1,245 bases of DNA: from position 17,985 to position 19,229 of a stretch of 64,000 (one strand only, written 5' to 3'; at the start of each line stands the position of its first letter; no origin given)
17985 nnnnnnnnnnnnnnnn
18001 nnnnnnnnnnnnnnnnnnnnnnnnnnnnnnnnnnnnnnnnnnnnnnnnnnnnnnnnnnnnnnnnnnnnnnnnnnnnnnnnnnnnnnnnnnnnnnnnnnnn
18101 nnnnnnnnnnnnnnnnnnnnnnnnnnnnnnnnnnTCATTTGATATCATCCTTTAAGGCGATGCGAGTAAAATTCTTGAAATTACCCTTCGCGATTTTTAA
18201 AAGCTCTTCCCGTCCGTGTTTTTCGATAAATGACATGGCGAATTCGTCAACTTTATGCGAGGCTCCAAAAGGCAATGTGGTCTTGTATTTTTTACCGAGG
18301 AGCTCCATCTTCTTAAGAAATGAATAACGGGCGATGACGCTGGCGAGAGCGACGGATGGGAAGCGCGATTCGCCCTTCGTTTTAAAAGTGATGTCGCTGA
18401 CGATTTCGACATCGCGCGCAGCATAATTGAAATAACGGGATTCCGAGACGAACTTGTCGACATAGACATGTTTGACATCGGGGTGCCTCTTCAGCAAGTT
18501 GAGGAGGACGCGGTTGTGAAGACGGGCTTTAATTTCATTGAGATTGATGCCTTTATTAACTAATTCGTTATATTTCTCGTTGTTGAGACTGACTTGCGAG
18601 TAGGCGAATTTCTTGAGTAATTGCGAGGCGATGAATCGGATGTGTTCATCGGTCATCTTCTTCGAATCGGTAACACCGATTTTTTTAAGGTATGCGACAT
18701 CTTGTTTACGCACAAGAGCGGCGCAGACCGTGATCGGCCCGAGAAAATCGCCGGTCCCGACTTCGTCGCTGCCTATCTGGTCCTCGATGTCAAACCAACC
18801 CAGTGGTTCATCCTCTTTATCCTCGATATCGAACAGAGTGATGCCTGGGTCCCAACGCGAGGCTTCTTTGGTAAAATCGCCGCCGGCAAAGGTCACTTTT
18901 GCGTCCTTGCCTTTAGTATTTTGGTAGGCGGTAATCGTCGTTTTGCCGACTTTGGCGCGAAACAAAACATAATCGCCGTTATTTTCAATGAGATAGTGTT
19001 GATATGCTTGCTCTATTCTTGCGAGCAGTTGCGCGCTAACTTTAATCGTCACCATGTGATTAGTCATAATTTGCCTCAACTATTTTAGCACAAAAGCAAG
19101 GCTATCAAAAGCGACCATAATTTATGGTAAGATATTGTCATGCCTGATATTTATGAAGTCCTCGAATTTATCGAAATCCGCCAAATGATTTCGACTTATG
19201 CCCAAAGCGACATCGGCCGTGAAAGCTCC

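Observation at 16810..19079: RNase HIII translationally coupled to a surface lipoprotein carrying a ComEC-type MBL nuclease domain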

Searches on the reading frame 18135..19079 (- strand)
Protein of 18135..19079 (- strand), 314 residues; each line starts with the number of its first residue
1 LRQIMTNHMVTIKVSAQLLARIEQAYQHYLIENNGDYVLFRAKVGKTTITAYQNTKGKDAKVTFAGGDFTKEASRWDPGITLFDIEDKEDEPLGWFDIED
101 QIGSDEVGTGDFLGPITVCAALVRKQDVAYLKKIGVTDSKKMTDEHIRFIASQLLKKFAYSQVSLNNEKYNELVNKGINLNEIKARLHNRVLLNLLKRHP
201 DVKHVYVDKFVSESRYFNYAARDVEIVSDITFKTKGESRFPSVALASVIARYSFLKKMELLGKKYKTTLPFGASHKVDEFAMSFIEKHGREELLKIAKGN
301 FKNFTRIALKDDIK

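Call 3: search_protein_families(library=pfam, proteins=[window:18135-19079:-], max_evalue=0.01)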
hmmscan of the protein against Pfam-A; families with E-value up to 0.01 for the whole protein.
window:18135-19079:- (314 aa): 2 families
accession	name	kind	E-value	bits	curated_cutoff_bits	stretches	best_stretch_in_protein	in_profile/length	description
PF01351.25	RNase_HII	-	3.7e-42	144.9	25.8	1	102-303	1-198/199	Ribonuclease HII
PF11858.14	DUF3378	-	1e-11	45.3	27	1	12-77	4-64/76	Domain of unknown function (DUF3378)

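Call 4: search_protein_families(library=ncbifam, proteins=[window:18135-19079:-], max_evalue=0.01)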
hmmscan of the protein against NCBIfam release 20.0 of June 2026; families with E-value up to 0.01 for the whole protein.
window:18135-19079:- (314 aa): 10 families
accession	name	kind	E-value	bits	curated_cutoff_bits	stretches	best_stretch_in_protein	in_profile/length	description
TIGR00716.1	rnhC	equivalog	3.1e-57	194.1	161.2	1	12-303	2-284/284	ribonuclease HIII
TIGR00729.1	TIGR00729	equivalog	6.5e-21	75.3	123.3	1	102-267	2-166/207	ribonuclease HII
NF010537.0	PRK13925.1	equivalog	9e-13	48.3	252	1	99-266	10-160/200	ribonuclease HII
NF000595.1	PRK00015.1-3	equivalog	1.6e-12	47.8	167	1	102-266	5-149/188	ribonuclease HII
NF000594.1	PRK00015.1-1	equivalog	6.4e-08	32.5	243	1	103-266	73-213/251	ribonuclease HII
NF000598.1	PRK00015.2-2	equivalog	5.8e-07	29.4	273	1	100-265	21-167/203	ribonuclease HII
NF000596.1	PRK00015.1-4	equivalog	2.8e-05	24.1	251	1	103-266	4-145/186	ribonuclease HII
NF000600.1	PRK00015.2-4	equivalog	0.0028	17.3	364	1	102-183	31-108/212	ribonuclease HII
NF011119.0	PRK14550.1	equivalog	0.0039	17.2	350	0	102-258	3-145/204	ribonuclease HII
NF010538.0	PRK13926.1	equivalog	0.005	17.1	285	0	103-267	26-167/213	ribonuclease HII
